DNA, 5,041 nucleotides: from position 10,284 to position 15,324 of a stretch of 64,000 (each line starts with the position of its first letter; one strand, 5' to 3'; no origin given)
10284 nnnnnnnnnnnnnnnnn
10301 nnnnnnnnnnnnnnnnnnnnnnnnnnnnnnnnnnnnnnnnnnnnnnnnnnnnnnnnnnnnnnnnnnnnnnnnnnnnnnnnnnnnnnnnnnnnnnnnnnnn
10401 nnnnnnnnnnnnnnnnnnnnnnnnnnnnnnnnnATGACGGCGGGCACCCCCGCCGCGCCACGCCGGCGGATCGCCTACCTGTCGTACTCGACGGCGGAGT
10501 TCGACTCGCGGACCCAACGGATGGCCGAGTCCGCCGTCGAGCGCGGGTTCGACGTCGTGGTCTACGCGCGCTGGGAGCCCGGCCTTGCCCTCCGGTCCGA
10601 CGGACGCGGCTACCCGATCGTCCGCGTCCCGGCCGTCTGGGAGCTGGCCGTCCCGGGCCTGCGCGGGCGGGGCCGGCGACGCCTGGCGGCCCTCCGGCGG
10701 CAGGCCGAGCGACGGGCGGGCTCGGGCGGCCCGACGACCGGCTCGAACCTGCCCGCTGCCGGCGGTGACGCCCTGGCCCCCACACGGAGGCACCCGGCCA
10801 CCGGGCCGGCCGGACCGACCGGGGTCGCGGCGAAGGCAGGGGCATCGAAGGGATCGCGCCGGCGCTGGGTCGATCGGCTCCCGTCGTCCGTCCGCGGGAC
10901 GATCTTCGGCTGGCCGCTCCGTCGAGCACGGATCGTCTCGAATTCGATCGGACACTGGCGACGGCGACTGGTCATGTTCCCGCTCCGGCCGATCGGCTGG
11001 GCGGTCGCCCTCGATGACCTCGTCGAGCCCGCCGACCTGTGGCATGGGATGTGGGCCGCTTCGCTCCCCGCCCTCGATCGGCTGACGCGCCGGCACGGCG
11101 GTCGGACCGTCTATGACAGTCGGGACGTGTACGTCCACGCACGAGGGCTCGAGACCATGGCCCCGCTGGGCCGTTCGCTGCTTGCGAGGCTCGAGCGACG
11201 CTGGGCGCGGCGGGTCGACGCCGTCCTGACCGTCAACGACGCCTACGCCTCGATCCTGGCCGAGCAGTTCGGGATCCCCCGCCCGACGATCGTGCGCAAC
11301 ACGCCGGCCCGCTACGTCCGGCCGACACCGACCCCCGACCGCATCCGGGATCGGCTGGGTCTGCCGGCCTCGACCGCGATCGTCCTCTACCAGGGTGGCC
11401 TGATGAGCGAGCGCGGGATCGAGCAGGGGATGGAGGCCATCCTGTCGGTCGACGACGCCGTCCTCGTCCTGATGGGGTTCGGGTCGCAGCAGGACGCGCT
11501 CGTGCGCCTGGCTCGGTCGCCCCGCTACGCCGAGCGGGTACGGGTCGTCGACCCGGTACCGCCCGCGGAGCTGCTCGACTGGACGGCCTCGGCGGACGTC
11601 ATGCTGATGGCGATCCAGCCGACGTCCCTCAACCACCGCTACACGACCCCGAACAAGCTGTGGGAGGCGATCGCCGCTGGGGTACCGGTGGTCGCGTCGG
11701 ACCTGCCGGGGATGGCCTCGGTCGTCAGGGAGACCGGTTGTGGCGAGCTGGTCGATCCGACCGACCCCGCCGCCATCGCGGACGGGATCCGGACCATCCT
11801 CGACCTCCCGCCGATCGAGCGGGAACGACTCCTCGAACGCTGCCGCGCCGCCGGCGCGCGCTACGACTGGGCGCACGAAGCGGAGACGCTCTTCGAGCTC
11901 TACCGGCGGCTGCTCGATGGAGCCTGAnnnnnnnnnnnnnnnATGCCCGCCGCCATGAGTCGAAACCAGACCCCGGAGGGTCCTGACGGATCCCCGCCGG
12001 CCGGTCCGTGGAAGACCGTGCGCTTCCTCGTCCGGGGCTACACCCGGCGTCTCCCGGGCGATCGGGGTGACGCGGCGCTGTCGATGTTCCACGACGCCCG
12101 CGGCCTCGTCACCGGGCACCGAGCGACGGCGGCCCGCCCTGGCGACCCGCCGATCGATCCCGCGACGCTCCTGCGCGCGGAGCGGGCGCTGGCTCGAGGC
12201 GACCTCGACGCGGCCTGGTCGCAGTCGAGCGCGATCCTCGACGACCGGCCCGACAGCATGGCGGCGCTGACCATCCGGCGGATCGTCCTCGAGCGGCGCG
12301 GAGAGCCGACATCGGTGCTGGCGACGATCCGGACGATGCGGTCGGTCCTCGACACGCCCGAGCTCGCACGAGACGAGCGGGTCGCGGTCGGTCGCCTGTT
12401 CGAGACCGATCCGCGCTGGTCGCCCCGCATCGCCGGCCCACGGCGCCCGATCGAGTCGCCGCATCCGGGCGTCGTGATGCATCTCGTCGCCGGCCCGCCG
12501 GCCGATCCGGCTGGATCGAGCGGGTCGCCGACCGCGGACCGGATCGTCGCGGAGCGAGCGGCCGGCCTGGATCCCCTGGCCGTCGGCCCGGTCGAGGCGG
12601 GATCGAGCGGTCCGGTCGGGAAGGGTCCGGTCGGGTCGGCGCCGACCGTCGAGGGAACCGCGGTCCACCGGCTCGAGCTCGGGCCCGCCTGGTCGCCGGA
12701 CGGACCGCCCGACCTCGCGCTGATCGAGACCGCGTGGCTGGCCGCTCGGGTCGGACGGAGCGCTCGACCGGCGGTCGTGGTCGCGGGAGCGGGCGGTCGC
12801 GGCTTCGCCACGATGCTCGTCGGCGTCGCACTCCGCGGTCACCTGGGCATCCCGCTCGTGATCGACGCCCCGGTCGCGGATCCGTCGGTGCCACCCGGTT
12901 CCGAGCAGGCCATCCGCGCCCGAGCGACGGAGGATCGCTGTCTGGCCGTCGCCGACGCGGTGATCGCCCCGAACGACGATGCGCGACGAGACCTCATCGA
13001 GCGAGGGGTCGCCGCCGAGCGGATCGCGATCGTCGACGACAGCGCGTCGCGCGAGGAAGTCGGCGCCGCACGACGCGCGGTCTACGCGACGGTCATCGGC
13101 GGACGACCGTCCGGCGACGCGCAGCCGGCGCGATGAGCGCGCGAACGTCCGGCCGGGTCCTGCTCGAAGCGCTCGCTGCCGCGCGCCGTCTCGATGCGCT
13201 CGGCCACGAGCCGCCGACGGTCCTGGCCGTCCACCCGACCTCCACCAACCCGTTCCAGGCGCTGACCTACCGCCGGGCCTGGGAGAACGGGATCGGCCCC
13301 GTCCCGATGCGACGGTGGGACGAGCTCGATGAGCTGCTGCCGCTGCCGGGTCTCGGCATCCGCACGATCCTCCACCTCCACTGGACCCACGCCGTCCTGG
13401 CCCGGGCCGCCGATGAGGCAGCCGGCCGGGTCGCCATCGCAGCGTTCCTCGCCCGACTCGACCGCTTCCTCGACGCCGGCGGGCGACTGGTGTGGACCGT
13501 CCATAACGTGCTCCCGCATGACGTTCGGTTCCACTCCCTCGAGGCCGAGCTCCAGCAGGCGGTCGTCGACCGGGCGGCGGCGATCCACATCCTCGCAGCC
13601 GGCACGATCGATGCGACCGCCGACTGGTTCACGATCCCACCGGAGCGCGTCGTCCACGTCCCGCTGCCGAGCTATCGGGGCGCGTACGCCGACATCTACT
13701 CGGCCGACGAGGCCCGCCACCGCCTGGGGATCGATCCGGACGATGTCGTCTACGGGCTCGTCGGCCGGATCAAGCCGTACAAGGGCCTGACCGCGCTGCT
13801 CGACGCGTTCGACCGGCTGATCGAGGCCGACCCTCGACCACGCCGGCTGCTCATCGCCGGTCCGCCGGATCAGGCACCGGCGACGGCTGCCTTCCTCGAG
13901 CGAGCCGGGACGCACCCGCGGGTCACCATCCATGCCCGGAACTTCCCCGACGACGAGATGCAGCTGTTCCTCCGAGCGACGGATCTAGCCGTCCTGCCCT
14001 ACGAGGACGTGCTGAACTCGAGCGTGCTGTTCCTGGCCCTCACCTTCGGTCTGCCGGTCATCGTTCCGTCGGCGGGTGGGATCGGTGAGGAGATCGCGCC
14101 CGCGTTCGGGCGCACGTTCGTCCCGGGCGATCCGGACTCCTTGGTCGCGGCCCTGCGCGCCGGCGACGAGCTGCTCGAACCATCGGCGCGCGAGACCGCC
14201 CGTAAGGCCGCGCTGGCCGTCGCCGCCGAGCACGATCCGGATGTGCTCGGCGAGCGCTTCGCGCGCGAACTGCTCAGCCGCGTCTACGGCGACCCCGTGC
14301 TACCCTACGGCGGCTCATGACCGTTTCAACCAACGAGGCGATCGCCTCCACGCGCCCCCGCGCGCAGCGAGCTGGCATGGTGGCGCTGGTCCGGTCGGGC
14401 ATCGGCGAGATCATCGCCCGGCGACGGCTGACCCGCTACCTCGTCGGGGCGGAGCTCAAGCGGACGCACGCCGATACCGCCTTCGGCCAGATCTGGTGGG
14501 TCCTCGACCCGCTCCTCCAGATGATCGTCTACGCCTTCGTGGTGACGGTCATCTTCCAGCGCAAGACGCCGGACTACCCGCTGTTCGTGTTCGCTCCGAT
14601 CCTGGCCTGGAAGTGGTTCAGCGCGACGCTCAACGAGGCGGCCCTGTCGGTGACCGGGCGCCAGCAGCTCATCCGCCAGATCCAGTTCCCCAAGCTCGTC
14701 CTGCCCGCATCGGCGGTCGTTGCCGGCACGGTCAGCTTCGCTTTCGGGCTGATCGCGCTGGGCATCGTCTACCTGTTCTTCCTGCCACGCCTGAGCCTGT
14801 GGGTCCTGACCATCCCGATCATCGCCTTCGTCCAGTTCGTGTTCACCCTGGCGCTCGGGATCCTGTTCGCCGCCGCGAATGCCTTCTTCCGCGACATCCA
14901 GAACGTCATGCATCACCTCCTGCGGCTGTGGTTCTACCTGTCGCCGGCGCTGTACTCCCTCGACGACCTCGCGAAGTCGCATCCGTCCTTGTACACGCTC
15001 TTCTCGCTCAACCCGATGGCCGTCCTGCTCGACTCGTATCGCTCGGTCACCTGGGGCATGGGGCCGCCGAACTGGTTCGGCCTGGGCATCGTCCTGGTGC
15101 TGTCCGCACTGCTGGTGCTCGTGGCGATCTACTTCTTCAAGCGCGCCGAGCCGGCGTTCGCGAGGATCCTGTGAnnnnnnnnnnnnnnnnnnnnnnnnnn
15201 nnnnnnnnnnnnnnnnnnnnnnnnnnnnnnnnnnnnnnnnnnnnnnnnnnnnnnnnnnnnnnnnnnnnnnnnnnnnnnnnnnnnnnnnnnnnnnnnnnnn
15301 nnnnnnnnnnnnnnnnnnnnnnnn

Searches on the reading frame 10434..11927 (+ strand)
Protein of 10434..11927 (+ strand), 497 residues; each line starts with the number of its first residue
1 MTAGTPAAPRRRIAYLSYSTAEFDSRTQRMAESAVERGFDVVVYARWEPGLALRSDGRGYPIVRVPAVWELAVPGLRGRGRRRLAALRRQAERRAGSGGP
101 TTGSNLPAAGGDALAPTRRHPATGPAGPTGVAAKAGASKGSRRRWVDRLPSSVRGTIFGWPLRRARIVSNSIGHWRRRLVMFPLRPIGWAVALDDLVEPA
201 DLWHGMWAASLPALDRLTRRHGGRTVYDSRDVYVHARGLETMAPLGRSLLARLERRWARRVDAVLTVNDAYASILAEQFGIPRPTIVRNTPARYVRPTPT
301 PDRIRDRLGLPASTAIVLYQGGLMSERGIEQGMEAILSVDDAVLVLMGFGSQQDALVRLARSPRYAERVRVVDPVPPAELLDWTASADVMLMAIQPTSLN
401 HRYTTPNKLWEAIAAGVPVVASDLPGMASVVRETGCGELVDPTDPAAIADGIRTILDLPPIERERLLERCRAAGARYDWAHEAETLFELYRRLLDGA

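Call 32: search_protein_families(library=pfam, proteins=[window:10434-11927:+], max_evalue=0.001)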
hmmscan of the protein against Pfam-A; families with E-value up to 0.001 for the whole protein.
window:10434-11927:+ (497 aa): 5 families
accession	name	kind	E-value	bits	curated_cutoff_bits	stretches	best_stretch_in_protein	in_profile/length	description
PF13692.12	Glyco_trans_1_4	-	3.1e-19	70.1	27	1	316-456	3-140/142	Glycosyl transferases group 1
PF00534.26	Glycos_transf_1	-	1.6e-18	67.3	26.4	1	303-468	4-167/172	Glycosyl transferases group 1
PF13524.12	Glyco_trans_1_2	-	2.4e-07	31.2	25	1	364-487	23-143/144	Glycosyl transferase-like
PF13439.12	Glyco_transf_4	-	1.3e-06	28.9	28.5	1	176-287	47-162/170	Glycosyltransferase Family 4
PF13579.12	Glyco_trans_4_4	-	3.7e-06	27.8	29.7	0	26-287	6-153/158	Glycosyl transferase 4-like domain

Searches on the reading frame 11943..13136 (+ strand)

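Call 32: search_protein_families(library=pfam, proteins=[window:11943-13136:+], max_evalue=0.001)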
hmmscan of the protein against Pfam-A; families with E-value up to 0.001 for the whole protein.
window:11943-13136:+ (397 aa): 2 families
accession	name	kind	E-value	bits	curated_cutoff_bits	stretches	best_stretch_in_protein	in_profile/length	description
PF13579.12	Glyco_trans_4_4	-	2.1e-11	44.9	29.7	1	234-364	35-155/158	Glycosyl transferase 4-like domain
PF13439.12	Glyco_transf_4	-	8.7e-06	26.3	28.5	1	241-364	40-162/170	Glycosyltransferase Family 4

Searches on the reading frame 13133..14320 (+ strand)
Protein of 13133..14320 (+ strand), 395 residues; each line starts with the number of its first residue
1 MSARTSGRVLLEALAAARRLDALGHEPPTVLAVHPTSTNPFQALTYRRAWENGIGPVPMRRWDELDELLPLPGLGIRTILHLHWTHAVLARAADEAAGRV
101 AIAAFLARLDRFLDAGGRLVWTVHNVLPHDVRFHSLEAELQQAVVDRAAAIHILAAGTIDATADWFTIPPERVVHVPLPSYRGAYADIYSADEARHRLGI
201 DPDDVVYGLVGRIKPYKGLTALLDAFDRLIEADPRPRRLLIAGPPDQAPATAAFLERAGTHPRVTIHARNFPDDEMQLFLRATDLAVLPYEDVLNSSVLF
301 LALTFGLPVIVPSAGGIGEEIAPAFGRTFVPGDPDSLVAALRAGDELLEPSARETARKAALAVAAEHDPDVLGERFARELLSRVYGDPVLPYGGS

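Call 32: search_protein_families(library=pfam, proteins=[window:13133-14320:+], max_evalue=0.001)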
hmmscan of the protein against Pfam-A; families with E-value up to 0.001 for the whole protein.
window:13133-14320:+ (395 aa): 3 families
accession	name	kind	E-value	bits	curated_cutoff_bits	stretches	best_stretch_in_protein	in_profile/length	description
PF13692.12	Glyco_trans_1_4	-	7.7e-14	52.6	27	1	207-342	4-137/142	Glycosyl transferases group 1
PF00534.26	Glycos_transf_1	-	2.8e-13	50.2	26.4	1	192-342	3-153/172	Glycosyl transferases group 1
PF20706.3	GT4-conflict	-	1.2e-06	28.2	26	1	209-328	202-327/385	Family 4 Glycosyltransferase in conflict systems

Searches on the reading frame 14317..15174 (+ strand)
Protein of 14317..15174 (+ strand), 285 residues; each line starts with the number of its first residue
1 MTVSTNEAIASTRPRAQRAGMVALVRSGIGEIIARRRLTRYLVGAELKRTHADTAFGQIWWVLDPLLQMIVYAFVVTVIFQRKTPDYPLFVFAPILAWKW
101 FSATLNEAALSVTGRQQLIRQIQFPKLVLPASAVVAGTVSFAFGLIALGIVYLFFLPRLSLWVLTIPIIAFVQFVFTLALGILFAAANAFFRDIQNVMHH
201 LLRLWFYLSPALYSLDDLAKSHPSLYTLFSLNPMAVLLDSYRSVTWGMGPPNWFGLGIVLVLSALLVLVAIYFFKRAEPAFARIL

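Call 32: search_protein_families(library=pfam, proteins=[window:14317-15174:+], max_evalue=0.001)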
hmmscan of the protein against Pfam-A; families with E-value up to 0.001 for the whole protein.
window:14317-15174:+ (285 aa): 1 family
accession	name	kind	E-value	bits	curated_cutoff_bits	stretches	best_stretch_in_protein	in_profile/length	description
PF01061.29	ABC2_membrane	-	6.4e-11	42.6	26.9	1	40-244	4-209/211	ABC-2 type transporter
